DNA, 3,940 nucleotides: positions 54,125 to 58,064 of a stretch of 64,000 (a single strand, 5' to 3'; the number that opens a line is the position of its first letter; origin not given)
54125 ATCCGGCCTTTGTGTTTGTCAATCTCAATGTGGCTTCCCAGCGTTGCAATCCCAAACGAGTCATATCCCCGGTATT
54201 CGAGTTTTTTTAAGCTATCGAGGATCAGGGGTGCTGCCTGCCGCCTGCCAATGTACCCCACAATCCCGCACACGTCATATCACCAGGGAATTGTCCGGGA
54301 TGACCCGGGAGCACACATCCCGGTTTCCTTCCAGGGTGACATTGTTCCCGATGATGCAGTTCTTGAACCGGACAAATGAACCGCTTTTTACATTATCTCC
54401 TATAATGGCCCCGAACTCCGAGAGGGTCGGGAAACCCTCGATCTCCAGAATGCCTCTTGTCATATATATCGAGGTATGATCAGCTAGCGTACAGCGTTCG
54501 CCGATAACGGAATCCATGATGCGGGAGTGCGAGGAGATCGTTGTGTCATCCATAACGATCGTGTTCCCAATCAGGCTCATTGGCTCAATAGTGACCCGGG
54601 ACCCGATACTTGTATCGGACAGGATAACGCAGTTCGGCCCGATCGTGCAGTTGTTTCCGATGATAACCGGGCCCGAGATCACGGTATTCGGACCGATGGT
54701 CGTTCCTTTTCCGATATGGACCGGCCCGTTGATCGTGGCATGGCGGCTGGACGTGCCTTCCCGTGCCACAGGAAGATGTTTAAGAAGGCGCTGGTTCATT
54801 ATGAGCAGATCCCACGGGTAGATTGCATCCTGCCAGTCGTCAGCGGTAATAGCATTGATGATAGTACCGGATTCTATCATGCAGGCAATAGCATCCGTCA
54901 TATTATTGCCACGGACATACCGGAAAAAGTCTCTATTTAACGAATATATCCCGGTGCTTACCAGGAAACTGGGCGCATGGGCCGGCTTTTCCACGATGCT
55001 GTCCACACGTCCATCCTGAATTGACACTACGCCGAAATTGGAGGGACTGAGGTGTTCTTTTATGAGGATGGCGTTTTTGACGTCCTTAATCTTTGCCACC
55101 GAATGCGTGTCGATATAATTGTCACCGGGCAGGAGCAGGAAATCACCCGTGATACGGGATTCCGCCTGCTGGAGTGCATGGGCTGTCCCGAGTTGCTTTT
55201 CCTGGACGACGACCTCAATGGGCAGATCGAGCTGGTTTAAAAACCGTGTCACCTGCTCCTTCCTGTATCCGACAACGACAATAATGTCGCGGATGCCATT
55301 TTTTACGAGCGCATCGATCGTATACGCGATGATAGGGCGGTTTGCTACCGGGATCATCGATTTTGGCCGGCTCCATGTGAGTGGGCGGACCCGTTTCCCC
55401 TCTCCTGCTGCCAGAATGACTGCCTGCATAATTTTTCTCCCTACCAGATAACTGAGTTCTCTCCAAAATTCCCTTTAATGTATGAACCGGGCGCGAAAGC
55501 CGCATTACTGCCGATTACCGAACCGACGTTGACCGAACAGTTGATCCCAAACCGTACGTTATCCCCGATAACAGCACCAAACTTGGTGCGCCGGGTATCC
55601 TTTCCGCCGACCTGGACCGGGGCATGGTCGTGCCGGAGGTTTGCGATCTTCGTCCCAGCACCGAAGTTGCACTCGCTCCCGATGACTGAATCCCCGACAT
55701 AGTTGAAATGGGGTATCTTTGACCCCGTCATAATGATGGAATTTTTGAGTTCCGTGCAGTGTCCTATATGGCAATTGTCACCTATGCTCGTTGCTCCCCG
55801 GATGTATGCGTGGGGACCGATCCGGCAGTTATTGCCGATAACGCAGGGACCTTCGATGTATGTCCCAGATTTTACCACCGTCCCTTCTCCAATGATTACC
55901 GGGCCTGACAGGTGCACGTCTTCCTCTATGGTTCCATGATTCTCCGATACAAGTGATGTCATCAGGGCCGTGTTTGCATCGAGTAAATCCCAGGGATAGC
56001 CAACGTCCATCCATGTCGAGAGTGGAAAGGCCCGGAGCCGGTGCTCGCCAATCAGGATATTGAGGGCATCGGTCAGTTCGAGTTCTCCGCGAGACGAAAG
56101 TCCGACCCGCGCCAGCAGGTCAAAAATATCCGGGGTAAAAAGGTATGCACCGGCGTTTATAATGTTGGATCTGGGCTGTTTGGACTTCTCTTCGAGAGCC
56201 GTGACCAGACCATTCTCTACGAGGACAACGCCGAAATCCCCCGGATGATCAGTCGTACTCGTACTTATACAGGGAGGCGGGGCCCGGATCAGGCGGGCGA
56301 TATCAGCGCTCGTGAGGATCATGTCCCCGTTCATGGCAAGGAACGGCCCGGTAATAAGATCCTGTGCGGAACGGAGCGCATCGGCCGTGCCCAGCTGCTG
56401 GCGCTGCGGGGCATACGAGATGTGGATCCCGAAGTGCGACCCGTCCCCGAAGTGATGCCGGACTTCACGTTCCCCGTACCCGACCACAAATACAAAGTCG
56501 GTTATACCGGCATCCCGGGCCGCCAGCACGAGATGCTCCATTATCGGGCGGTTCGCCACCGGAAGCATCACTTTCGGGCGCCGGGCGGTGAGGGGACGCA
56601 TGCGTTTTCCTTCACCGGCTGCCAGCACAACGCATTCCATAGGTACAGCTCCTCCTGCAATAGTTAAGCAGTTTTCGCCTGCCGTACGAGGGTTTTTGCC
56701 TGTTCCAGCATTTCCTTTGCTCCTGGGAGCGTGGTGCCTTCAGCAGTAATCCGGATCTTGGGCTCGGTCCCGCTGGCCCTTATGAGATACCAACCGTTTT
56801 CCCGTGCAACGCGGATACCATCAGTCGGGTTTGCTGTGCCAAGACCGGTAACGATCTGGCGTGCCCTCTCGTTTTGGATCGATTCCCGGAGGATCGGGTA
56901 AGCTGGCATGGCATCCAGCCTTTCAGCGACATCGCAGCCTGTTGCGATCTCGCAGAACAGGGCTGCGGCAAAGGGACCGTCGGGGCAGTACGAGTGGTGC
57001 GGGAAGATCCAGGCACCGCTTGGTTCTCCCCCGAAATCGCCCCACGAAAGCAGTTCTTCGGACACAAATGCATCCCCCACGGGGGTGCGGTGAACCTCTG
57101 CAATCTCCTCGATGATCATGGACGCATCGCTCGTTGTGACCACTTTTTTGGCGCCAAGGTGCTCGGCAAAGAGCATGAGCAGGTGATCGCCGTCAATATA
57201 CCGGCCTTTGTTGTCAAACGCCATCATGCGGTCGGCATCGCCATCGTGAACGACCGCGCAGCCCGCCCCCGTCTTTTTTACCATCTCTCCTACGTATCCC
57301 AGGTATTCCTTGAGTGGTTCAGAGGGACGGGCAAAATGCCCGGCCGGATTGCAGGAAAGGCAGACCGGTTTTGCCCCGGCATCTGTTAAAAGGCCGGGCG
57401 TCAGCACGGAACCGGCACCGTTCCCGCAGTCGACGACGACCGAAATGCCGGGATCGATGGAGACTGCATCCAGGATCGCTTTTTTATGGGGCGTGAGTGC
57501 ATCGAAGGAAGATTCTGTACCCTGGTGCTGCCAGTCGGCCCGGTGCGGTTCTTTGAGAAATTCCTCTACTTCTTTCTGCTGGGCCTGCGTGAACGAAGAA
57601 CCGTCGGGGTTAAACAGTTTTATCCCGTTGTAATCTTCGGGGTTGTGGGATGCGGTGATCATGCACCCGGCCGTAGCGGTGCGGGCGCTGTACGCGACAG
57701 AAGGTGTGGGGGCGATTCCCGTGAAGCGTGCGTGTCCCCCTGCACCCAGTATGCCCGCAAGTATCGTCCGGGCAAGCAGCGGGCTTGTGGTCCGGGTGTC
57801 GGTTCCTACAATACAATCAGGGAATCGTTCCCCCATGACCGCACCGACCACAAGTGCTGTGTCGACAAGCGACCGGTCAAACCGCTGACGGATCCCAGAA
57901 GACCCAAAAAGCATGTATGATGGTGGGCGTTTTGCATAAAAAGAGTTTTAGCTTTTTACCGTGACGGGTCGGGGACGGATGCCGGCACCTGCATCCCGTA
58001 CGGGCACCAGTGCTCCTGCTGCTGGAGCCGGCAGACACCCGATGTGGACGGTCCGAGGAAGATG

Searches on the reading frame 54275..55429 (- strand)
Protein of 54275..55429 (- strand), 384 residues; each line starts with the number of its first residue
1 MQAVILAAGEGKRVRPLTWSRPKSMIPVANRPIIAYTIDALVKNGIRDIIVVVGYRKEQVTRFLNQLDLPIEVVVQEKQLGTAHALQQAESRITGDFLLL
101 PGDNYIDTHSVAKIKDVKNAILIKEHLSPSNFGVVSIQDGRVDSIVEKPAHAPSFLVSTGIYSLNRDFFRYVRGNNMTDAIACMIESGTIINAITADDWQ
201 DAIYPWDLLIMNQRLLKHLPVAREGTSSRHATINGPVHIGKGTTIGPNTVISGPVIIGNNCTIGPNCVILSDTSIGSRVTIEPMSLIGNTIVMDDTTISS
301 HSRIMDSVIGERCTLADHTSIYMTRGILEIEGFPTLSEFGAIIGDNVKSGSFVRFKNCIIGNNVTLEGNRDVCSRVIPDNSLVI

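Call 53: search_protein_families(library=pfam, proteins=[window:54275-55429:-])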
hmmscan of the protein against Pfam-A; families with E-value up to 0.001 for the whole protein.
window:54275-55429:- (384 aa): 9 families
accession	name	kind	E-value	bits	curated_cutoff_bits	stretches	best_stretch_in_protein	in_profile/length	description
PF00483.29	NTP_transferase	-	2e-34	119.7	21.2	1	3-201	2-228/245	Nucleotidyl transferase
PF00132.30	Hexapep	-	9.3e-22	76.2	27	2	255-289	2-36/36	Bacterial transferase hexapeptide (six repeats)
PF25084.1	LbH_EIF2B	-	2e-15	57.1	54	2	226-295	11-78/105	EIF2B subunit epsilon LbH domain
PF12804.13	NTP_transf_3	-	2e-12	48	27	1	3-104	1-96/160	MobA-like NTP transferase domain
PF25087.1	GMPPB_C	-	8.1e-07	29.2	39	1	252-317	2-67/110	GMPPB C-terminal domain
PF24894.1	Hexapep_GlmU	-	2.2e-06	28.2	23.3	1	269-321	27-83/104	GlmU-like, C-terminal hexapeptide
PF14602.12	Hexapep_2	-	5.3e-06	26.5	27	1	236-270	1-33/34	Hexapeptide repeat of succinyl-transferase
PF01128.25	IspD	-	6.7e-06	26.5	27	1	1-74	1-71/221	2-C-methyl-D-erythritol 4-phosphate cytidylyltransferase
PF16314.11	DUF4954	-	0.00095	18.4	26.2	0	230-319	169-252/433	Domain of unknown function (DUF4954)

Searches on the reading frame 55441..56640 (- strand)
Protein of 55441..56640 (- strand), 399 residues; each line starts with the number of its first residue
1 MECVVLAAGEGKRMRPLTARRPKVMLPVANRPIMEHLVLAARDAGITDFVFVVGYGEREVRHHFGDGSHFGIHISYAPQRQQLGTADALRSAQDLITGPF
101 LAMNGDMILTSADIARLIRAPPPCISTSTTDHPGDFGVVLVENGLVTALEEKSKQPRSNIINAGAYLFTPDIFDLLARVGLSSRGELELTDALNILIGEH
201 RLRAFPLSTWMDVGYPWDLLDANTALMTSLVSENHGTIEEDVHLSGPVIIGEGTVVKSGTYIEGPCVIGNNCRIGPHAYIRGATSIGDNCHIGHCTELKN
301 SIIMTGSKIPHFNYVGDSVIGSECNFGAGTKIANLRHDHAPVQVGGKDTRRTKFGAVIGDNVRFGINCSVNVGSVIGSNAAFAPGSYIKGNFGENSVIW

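Call 53: search_protein_families(library=pfam, proteins=[window:55441-56640:-])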
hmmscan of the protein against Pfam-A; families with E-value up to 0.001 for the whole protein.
window:55441-56640:- (399 aa): 8 families
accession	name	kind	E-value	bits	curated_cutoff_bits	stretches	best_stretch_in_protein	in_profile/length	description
PF00483.29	NTP_transferase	-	3.7e-37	128.6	21.2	1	4-226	3-242/245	Nucleotidyl transferase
PF00132.30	Hexapep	-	3.7e-23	80.6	27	2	265-299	1-35/36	Bacterial transferase hexapeptide (six repeats)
PF25084.1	LbH_EIF2B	-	5.6e-18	65.3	54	3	235-309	9-81/105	EIF2B subunit epsilon LbH domain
PF12804.13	NTP_transf_3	-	8.1e-13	49.3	27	1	3-121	1-111/160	MobA-like NTP transferase domain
PF14602.12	Hexapep_2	-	2.9e-07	30.5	27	1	265-293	1-27/34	Hexapeptide repeat of succinyl-transferase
PF24894.1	Hexapep_GlmU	-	0.00017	22.1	23.3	0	249-316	20-84/104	GlmU-like, C-terminal hexapeptide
PF25087.1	GMPPB_C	-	0.00082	19.5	39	0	265-334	10-73/110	GMPPB C-terminal domain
PF01128.25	IspD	-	0.00094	19.4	27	0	3-54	3-51/221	2-C-methyl-D-erythritol 4-phosphate cytidylyltransferase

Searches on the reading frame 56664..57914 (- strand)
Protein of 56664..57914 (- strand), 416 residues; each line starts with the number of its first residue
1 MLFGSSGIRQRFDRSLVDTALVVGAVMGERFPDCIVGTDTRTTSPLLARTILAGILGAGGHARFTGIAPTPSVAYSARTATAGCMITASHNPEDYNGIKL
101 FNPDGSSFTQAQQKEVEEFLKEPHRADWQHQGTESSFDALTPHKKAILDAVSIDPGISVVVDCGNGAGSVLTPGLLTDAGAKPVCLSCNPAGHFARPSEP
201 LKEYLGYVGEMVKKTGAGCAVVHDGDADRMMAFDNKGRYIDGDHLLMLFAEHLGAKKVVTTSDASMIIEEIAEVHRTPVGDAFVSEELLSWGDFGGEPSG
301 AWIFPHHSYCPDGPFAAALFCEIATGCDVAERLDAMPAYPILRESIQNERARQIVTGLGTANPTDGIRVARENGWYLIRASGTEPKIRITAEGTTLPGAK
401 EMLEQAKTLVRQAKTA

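Call 53: search_protein_families(library=pfam, proteins=[window:56664-57914:-])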
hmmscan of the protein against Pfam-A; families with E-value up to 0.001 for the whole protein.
window:56664-57914:- (416 aa): 4 families
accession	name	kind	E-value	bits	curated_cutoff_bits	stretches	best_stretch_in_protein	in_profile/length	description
PF02878.22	PGM_PMM_I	-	1.6e-27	96.3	22.5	1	2-122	3-133/138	Phosphoglucomutase/phosphomannomutase, alpha/beta/alpha domain I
PF02879.22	PGM_PMM_II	-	2.3e-18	67.1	29.3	1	156-237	20-103/103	Phosphoglucomutase/phosphomannomutase, alpha/beta/alpha domain II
PF02880.22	PGM_PMM_III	-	8.7e-16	58.5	20.7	1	241-333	1-108/115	Phosphoglucomutase/phosphomannomutase, alpha/beta/alpha domain III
PF00408.26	PGM_PMM_IV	-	9.7e-10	38.8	23.1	1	361-405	21-64/68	Phosphoglucomutase/phosphomannomutase, C-terminal domain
